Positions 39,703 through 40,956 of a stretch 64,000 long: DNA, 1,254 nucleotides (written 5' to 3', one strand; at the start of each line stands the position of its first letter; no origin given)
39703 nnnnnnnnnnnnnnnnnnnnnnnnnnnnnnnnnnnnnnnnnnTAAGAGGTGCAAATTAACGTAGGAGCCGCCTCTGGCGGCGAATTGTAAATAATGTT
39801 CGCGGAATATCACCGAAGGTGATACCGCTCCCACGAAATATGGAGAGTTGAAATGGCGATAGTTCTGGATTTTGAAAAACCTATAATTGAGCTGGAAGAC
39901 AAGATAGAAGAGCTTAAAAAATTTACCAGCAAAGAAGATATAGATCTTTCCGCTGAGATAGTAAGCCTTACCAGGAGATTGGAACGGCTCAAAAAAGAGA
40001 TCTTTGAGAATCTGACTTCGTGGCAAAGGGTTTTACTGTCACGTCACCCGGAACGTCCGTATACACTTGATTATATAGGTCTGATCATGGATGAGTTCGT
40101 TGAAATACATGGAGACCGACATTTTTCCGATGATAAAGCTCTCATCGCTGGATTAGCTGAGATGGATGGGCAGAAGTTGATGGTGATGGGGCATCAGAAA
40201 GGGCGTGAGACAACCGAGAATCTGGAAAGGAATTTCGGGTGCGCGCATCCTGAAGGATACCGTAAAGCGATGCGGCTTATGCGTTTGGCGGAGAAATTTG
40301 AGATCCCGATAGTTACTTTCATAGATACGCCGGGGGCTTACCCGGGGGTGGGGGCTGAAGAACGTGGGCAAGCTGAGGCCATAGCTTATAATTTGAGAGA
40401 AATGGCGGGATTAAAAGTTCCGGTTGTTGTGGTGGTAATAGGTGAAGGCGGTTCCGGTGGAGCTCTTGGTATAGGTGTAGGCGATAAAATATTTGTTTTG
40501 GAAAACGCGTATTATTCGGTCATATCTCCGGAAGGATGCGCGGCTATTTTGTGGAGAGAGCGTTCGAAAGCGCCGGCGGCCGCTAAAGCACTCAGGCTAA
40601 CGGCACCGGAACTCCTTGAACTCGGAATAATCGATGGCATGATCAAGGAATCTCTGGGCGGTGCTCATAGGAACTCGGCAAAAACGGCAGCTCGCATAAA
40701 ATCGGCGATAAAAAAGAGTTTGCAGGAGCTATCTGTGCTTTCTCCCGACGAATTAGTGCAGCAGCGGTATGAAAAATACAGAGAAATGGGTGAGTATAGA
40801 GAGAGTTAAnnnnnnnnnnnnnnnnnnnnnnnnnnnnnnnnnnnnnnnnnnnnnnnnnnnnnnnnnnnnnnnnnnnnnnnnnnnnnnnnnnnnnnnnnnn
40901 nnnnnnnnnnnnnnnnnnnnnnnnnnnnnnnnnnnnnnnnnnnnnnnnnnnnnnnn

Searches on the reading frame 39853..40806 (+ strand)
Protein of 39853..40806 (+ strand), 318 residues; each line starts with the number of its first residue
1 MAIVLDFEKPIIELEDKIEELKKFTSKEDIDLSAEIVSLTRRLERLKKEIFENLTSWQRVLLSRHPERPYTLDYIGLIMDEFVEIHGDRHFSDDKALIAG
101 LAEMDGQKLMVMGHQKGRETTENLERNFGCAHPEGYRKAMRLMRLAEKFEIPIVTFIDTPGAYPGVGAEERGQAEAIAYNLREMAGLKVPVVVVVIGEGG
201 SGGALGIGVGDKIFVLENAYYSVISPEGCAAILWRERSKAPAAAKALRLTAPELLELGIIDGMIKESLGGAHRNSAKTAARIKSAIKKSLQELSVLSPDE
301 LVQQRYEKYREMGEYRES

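Call 47: search_protein_families(library=pfam, proteins=[window:39853-40806:+], max_evalue=0.00001)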
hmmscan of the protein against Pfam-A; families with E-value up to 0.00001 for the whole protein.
window:39853-40806:+ (318 aa): 2 families
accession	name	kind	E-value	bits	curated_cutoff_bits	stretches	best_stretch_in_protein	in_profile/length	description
PF03255.19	ACCA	-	2.6e-148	493.7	23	1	5-313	2-310/310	Acetyl co-enzyme A carboxylase carboxyltransferase-like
PF01039.27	Carboxyl_trans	-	5.1e-21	75.3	22.3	1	50-245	233-428/493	Carboxyl transferase domain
